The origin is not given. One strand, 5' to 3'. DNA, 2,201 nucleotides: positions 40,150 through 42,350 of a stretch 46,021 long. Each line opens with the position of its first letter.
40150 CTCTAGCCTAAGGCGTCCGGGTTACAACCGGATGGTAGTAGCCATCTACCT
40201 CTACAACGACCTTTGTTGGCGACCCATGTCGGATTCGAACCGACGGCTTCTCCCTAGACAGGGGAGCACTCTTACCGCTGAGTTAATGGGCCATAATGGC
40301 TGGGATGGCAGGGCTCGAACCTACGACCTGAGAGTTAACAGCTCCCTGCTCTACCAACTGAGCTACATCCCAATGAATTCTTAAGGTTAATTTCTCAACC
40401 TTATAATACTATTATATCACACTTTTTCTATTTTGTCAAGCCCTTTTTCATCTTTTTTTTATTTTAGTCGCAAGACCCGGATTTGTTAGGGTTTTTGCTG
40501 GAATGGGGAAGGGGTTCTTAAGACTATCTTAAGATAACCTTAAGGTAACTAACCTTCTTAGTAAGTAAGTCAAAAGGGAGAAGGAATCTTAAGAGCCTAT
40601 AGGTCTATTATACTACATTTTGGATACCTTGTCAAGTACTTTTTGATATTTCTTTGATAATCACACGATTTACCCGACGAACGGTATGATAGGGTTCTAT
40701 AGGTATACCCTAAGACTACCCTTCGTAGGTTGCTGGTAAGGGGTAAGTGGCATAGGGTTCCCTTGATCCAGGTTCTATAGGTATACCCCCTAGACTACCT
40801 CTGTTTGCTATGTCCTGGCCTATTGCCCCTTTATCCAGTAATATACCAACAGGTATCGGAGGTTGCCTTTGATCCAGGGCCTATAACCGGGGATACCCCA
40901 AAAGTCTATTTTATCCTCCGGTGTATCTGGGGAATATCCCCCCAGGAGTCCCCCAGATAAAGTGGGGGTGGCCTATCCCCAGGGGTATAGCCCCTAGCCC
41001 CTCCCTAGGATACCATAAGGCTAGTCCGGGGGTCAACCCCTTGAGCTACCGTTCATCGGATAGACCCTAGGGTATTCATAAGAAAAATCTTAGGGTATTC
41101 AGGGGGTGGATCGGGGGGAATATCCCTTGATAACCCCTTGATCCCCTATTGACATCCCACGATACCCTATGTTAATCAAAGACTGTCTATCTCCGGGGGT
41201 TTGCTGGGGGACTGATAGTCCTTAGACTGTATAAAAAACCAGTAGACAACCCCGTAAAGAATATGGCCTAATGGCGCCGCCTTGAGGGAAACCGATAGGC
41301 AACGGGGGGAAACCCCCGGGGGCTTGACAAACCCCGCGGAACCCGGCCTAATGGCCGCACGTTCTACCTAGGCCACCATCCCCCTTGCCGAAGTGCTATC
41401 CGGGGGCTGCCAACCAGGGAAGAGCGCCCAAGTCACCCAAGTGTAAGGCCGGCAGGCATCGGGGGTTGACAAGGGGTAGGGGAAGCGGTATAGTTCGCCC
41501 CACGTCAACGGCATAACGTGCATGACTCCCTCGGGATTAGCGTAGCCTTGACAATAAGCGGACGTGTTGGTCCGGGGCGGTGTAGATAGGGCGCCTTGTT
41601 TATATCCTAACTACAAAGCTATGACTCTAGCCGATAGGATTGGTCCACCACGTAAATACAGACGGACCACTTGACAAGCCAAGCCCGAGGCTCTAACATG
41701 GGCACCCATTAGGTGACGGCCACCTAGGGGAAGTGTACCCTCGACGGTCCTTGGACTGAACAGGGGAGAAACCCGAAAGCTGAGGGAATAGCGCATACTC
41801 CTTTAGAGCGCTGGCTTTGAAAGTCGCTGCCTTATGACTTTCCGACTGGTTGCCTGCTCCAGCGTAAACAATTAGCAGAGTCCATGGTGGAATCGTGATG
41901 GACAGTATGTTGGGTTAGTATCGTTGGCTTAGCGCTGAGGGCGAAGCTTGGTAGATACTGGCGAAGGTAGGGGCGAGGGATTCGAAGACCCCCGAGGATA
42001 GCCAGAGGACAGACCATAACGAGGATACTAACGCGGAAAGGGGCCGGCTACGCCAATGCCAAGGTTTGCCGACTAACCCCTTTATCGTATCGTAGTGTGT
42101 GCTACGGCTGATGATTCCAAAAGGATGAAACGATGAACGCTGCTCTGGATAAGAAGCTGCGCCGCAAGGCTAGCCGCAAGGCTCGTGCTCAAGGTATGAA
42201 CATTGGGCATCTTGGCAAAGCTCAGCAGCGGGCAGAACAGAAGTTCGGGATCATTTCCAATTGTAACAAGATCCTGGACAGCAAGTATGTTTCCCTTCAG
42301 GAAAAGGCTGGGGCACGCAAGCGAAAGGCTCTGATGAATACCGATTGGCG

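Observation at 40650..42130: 1.5-kb ORF-free repeat-rich region between the two arms: candidate origin, packaging and terminus region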

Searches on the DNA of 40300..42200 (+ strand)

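Call 8: search_dna_similar(query=window:40380-42140:+, collection=phages, mode=near, max_rows=40)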
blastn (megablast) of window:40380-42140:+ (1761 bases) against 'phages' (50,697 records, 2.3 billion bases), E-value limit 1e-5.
Records with a match: 95; places in all: 217; records where one place covers at least 80% of the query: 32.
Best place of each record, by identity: 95-99% 13; 90-95% 53; 80-90% 27; 60-80% 2.
By first word of the organism name: Pseudomonas 91; Bruynoghevirus 2; Bacillus 2.
By host as written in the record: Pseudomonas aeruginosa 38; Pseudomonas aeruginosa PAO1 16; - 10; Pseudomonas sp. 6; Pseudomonas aeruginosa strain PAO1 deltafliF 4; Pseudomonas aeruginosa ATCC 27853 3; Pseudomonas putida PpG1 2; Bacillus anthracis 2; and 14 more.
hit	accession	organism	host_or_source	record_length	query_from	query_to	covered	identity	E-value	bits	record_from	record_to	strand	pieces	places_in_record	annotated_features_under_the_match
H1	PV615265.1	Pseudomonas phage vB_Pae_1KM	Pseudomonas aeruginosa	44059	1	1761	100%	93.6%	0e+0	2615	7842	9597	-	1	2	hypothetical protein (x10)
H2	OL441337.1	Pseudomonas phage PaP_Se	Pseudomonas aeruginosa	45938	1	1754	100%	92.9%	0e+0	2573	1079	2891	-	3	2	none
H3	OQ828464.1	Pseudomonas phage PA_CQ9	Pseudomomas aeruginosa PAO1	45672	1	1761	93%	95.3%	0e+0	2603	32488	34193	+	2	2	hypothetical protein (x2)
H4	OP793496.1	Pseudomonas phage vB_PseudoP-SA22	Pseudomonas aeruginosa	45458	1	1761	94%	94.8%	0e+0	2553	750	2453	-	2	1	hypothetical protein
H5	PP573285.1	Pseudomonas phage vB_PaeP_SIIA-P2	Pseudomonas aeruginosa 7-61-29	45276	1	1761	93%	94.4%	0e+0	2522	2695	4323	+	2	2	hypothetical protein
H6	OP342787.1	Pseudomonas phage PaeP_Ls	Pseudomonas aeruginosa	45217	1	1754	93%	94.7%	0e+0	2562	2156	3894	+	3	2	hypothetical protein (x8)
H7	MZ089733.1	Pseudomonas phage PSA16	wastewater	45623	1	1754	93%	94.3%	0e+0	2496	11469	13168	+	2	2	hypothetical protein (x2)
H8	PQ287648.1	Pseudomonas phage HHBS55_2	Pseudomonas aeruginosa BWKH55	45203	1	1761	93%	93.7%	0e+0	2472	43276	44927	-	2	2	hypothetical protein (x8)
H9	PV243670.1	Pseudomonas phage Pae-1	Pseudomonas aeruginosa 48C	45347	1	1761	93%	93.7%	0e+0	2466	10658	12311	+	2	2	hypothetical protein (x4)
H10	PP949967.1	Pseudomonas phage KV2023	Pseudomonas aeruginosa ATCC 27853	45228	1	1761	93%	93.7%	0e+0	2468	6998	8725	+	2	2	hypothetical protein (x5)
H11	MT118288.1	Pseudomonas phage Epa4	Pseudomonas sp.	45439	1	1761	93%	93.6%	0e+0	2461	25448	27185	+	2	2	repeat_region | promoter (x3)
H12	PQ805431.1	Pseudomonas phage MME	Pseudomonas aeruginosa ATCC 27853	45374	1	1761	93%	93.5%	0e+0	2449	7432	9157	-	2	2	hypothetical protein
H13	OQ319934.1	Pseudomonas phage bmx-p1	Pseudomonas aeruginosa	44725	1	1761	93%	93.4%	0e+0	2446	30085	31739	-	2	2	hypothetical protein (x8)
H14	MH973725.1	Pseudomonas phage SaPL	Pseudomonas aeruginosa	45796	1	1754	93%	93.2%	0e+0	2396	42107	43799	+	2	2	none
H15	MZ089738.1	Pseudomonas phage PSA31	wastewater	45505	1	1754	93%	93.0%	0e+0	2391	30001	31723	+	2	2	hypothetical protein (x2)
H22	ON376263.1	Pseudomonas phage vB_PaeP_PaCe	Pseudomonas aeruginosa PAO1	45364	1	1754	93%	90.7%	0e+0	2175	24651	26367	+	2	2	none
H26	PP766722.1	Pseudomonas phage Baskent_P1_112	Pseudomonas aeruginosa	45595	1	1754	93%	85.3%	0e+0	1639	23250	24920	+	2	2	hypothetical protein (x5)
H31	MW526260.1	Pseudomonas phage PhL_UNISO_PA-DSM_ph0041x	Pseudomonas aeruginosa DSM 19880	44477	3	1754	88%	83.1%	0e+0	1356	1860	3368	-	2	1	hypothetical protein (x6)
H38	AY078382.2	Pseudomonas phage PaP3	-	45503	1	1175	67%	95.3%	0e+0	1857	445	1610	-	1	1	none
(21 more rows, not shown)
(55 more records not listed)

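Call 9: search_rna_families(source=window, start=40300, end=42200, threshold=evalue, max_evalue=1)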
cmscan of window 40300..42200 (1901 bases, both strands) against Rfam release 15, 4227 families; matches with E-value up to 1: 3.
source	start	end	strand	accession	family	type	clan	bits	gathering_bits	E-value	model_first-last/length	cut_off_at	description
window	40300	40372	-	RF00005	tRNA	Gene; tRNA;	CL00001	66.8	29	7.3e-14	1-71/71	no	tRNA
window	40849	40958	-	RF01227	snoR83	Gene; snRNA; snoRNA; HACA-box;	-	26.6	40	0.029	1-129/129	no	Small nucleolar RNA snoR83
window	40944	40976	-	RF02534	Noro_CRE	Cis-reg;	-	19.7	35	0.23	1-52/52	no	Norovirus cis-acting replication element (CRE)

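Call 10: get_annotated_region(hit=H11, flank=1500)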
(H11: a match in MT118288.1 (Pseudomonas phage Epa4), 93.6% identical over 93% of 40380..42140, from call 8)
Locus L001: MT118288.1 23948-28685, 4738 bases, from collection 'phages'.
description: Pseudomonas phage Epa4, complete genome.
organism: Pseudomonas phage Epa4 (NCBI taxid 2719197)
taxonomy: Viruses; Duplodnaviria; Heunggongvirae; Uroviricota; Caudoviricetes; Bruynoghevirus; Bruynoghevirus PAA2
host: Pseudomonas sp.; source: -; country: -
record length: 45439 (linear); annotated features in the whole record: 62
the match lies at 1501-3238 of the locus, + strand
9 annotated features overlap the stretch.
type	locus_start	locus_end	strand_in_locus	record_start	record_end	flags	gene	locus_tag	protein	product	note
CDS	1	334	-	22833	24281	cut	-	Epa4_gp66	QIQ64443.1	terminase large subunit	gp66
CDS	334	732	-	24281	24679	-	-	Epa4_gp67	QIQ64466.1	lyzozyme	T4-like lyzozyme; gp67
CDS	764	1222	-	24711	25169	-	-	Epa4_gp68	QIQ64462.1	terminase small subunit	gp68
regulatory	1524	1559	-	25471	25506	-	-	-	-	promoter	sigma70 consensus sequence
regulatory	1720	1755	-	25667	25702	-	-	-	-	promoter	sigma70 consensus sequence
repeat_region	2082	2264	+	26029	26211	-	-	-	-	-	-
regulatory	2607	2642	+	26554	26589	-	-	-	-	promoter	sigma70 consensus sequence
CDS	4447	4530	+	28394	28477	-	-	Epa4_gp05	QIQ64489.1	hypothetical protein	gp5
CDS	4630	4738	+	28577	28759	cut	-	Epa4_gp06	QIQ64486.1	hypothetical protein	gp6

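Call 11: get_annotated_region(hit=H38, flank=1500)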
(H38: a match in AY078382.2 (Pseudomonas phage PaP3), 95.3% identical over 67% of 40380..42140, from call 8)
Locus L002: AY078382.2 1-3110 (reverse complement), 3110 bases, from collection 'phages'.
description: Pseudomonas phage PaP3, complete genome.
organism: Pseudomonas phage PaP3 (NCBI taxid 2905964)
taxonomy: Viruses; Duplodnaviria; Heunggongvirae; Uroviricota; Caudoviricetes; Bruynoghevirus; Bruynoghevirus PaP3
host: -; source: -; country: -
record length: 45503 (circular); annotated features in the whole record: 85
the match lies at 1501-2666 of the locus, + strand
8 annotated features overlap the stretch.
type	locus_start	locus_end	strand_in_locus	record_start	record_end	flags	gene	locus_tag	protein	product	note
CDS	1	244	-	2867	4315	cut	orf3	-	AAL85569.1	terminase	similar to terminase large subunit of Enterobacteria phage p22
CDS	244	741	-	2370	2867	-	orf2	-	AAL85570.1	lysozyme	similar to lysozyme of Enterobacteria phage T4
CDS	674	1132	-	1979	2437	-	orf1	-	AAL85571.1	ORF.01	hypothetical protein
tRNA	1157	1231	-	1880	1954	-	-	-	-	tRNA-Pro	codon recognized: CCA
regulatory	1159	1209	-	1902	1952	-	-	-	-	promoter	putative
tRNA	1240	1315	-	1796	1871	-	-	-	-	tRNA-Tyr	codon recognized: UAC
tRNA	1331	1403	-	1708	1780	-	-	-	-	tRNA-Asp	codon recognized: GAC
tRNA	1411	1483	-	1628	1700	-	-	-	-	tRNA-Asn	codon recognized: AAC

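Call 29: search_dna_similar(query=window:40640-42140:+, collection=phages, mode=distant, max_rows=45, rows=spread)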
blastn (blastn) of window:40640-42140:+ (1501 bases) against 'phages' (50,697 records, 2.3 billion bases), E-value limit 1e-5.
Records with a match: 176; places in all: 229; records where one place covers at least 80% of the query: 37.
Best place of each record, by identity: 95-99% 3; 90-95% 55; 80-90% 74; 60-80% 44.
By first word of the organism name: Pseudomonas 174; Bruynoghevirus 2.
By host as written in the record: Pseudomonas aeruginosa 71; Pseudomonas aeruginosa PAO1 34; - 13; Pseudomonas sp. 11; Pseudomonas aeruginosa strain PAO1 deltafliF 4; Pseudomonas aeruginosa ATCC 27853 3; Pseudomonas aeruginosa (clinical isolates) 3; Pseudomonas syringae GAW0113 3; and 30 more.
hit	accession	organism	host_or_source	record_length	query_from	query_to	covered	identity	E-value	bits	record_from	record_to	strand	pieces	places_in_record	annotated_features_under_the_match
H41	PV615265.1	Pseudomonas phage vB_Pae_1KM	Pseudomonas aeruginosa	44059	1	1501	100%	92.6%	0e+0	2172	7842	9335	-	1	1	hypothetical protein (x9)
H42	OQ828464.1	Pseudomonas phage PA_CQ9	Pseudomomas aeruginosa PAO1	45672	1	1501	92%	94.7%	0e+0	2163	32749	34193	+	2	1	hypothetical protein (x2)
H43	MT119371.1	Pseudomonas phage oldone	Pseudomonas aeruginosa PAO1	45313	38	1501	90%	95.6%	0e+0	2150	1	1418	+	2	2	hypothetical protein (x2)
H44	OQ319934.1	Pseudomonas phage bmx-p1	Pseudomonas aeruginosa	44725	1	1501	92%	92.5%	0e+0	2074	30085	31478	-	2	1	hypothetical protein (x8)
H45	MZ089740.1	Pseudomonas phage PSA37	wastewater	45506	1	1494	92%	92.2%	0e+0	2035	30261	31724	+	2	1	hypothetical protein (x2)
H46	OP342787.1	Pseudomonas phage PaeP_Ls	Pseudomonas aeruginosa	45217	1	1494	92%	91.6%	0e+0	2035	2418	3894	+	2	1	hypothetical protein (x7)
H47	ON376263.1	Pseudomonas phage vB_PaeP_PaCe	Pseudomonas aeruginosa PAO1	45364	1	1494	92%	88.9%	0e+0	1841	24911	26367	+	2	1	none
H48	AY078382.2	Pseudomonas phage PaP3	-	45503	1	1409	86%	91.3%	0e+0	1812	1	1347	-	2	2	none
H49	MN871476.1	Pseudomonas phage PaLz-1-45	Pseudomonas aeruginosa PAO1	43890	31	1433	86%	87.6%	0e+0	1566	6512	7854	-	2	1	record has no annotation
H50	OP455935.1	Pseudomonas phage Ka1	Baikal Lake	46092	300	1501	72%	96.0%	0e+0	1756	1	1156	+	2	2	terminal repeat | promoter | hypothetical protein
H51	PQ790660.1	Pseudomonas phage Clew-6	Pseudomonas aeruginosa strain PAO1 ...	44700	300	1501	72%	92.9%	0e+0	1600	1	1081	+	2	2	hypothetical protein (x2) | repeat_region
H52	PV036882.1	Pseudomonas phage WRAIR_EPa83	Pseudomonas aeruginosa strain PAO1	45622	300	1501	72%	92.4%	0e+0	1569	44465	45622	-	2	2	hypothetical protein (x6)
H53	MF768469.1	Pseudomonas phage SL4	Pseudomonas aeruginosa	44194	1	1067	71%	91.8%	0e+0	1584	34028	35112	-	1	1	none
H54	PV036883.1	Pseudomonas phage WRAIR_EPa87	Pseudomonas aeruginosa strain MRSN8130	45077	300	1494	72%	89.8%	0e+0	1417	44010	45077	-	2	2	hypothetical protein (x4)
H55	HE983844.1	Pseudomonas phage vB_PaeP_C1-14_Or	Pseudomonas aeruginosa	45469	299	1494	72%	88.9%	0e+0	1401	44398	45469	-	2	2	none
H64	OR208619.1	Pseudomonas phage vB_PaeA_SB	Pseudomonas aeruginosa PAO1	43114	918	1065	10%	87.8%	2e-44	187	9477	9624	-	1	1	none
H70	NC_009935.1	Pseudomonas phage LKD16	Pseudomonas aeruginosa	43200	918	1067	10%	80.0%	9e-29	135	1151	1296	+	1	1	promoter (x2)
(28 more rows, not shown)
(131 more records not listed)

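Call 30: get_annotated_region(hit=H70, flank=1300)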
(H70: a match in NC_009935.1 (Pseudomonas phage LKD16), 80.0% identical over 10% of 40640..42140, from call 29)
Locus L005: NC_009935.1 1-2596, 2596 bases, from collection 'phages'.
description: Pseudomonas phage LKD16, complete genome.
organism: Pseudomonas phage LKD16 (NCBI taxid 386792)
taxonomy: Viruses; Duplodnaviria; Heunggongvirae; Uroviricota; Caudoviricetes; Autographiviridae; Krylovirinae; Phikmvvirus; Phikmvvirus LKD16
host: Pseudomonas aeruginosa; source: pond water; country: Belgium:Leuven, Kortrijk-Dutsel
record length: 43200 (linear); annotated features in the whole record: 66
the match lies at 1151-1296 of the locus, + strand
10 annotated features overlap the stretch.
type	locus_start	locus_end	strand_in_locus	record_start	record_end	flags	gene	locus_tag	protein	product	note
repeat_region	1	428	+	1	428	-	-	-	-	-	-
regulatory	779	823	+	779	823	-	-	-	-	promoter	putative P. aeruginosa specific promoter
regulatory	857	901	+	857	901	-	-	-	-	promoter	putative P. aeruginosa specific promoter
regulatory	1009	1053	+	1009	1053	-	-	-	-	promoter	putative P. aeruginosa specific promoter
regulatory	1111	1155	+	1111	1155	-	-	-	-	promoter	putative P. aeruginosa specific promoter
regulatory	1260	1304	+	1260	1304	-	-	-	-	promoter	putative P. aeruginosa specific promoter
CDS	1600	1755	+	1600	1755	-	-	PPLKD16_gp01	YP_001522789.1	hypothetical protein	ORF0.1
CDS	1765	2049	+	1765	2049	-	-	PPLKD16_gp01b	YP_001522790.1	hypothetical protein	ORF1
CDS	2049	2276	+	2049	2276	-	-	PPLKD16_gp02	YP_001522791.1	hypothetical protein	ORF2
CDS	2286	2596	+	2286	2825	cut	-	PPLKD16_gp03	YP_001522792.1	hypothetical protein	ORF3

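Call 31: get_annotated_region(hit=H64, flank=1300)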
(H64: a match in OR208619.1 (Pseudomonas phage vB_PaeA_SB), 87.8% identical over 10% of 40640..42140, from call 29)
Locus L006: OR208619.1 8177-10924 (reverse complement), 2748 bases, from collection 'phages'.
description: Pseudomonas phage vB_PaeA_SB, complete genome.
organism: Pseudomonas phage vB_PaeA_SB (NCBI taxid 3058943)
taxonomy: Viruses; Duplodnaviria; Heunggongvirae; Uroviricota; Caudoviricetes; Autographiviridae; Krylovirinae; Phikmvvirus
host: Pseudomonas aeruginosa PAO1; source: Cultured at 37degC in LB; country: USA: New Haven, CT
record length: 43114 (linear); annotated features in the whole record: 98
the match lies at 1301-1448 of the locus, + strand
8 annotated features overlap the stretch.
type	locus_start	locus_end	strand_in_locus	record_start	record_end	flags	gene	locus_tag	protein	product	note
CDS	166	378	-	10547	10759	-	-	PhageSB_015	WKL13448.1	hypothetical protein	-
regulatory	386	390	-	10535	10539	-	-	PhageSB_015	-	ribosome_binding_site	-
regulatory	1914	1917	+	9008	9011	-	-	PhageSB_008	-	ribosome_binding_site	-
CDS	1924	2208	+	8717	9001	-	-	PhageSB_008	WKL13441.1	hypothetical protein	-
regulatory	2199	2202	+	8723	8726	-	-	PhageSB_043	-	ribosome_binding_site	-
CDS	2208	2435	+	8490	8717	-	-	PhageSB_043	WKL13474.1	hypothetical protein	-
regulatory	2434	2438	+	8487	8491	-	-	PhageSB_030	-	ribosome_binding_site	-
CDS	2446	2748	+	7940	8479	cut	-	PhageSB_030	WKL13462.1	hypothetical protein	-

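Call 32: get_annotated_region(hit=H50, flank=1500)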
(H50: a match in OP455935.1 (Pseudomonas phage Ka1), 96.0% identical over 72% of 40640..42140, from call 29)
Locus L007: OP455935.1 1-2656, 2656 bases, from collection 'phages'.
description: Pseudomonas phage Ka1, complete genome.
organism: Pseudomonas phage Ka1 (NCBI taxid 2982899)
taxonomy: Viruses; Duplodnaviria; Heunggongvirae; Uroviricota; Caudoviricetes; Bruynoghevirus
host: -; source: Baikal Lake; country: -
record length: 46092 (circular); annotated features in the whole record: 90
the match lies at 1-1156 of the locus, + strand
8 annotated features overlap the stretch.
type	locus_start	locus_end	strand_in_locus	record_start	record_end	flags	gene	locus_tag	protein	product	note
repeat_region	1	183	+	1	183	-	-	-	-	-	terminal repeat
regulatory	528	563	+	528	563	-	-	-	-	promoter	putative sigma70 consensus sequence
CDS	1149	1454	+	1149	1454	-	-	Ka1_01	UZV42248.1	hypothetical protein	-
CDS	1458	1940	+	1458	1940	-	-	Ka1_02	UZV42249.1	hypothetical protein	-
CDS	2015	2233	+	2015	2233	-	-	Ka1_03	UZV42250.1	hypothetical protein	-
CDS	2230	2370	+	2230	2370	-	-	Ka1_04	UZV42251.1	hypothetical protein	-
CDS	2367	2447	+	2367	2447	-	-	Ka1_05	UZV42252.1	hypothetical protein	-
CDS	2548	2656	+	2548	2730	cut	-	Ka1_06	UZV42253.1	hypothetical protein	-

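Call 39: get_annotated_region(hit=H1, flank=300)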
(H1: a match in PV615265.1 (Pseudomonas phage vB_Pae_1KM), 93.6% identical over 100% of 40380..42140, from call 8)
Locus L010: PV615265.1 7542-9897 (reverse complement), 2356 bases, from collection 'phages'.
description: Pseudomonas phage vB_Pae_1KM, complete genome.
organism: Pseudomonas phage vB_Pae_1KM (NCBI taxid 3423641)
taxonomy: Viruses; Duplodnaviria; Heunggongvirae; Uroviricota; Caudoviricetes; Bruynoghevirus
host: Pseudomonas aeruginosa; source: Kilifi Market; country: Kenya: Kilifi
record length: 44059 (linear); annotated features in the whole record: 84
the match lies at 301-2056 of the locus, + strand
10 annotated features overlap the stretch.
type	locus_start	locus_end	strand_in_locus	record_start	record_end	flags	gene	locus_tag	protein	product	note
CDS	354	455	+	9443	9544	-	-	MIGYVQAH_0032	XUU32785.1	hypothetical protein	-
CDS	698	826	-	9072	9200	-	-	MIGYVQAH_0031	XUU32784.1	hypothetical protein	-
CDS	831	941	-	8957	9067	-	-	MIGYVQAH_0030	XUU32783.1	hypothetical protein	-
CDS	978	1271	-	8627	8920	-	-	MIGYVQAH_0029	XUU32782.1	hypothetical protein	-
CDS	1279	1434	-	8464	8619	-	-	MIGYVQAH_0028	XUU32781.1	hypothetical protein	-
CDS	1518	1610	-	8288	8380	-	-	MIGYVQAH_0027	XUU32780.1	hypothetical protein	-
CDS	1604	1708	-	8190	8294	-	-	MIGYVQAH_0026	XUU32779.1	hypothetical protein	-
CDS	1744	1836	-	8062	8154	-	-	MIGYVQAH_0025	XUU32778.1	hypothetical protein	-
CDS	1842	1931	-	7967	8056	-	-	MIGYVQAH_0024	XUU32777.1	hypothetical protein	-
CDS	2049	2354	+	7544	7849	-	-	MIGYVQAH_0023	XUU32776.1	hypothetical protein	-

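Call 40: get_annotated_region(hit=H3, flank=300)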
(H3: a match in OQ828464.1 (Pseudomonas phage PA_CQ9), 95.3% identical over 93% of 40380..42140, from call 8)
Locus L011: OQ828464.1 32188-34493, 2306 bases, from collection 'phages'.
description: Pseudomonas phage PA_CQ9, complete genome.
organism: Pseudomonas phage PA_CQ9 (NCBI taxid 3056378)
taxonomy: Viruses; Duplodnaviria; Heunggongvirae; Uroviricota; Caudoviricetes; Bruynoghevirus
host: Pseudomomas aeruginosa PAO1; source: sewage water; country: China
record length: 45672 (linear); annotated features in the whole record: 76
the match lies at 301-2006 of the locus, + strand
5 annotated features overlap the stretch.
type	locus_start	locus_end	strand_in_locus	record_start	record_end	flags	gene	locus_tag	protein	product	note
tRNA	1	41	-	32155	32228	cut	-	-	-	tRNA-Pro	-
tRNA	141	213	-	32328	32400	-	-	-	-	tRNA-Asp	-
tRNA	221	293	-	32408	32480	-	-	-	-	tRNA-Asn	-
CDS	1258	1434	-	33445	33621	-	-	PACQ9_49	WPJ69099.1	hypothetical protein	-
CDS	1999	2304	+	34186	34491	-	-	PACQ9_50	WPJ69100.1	hypothetical protein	-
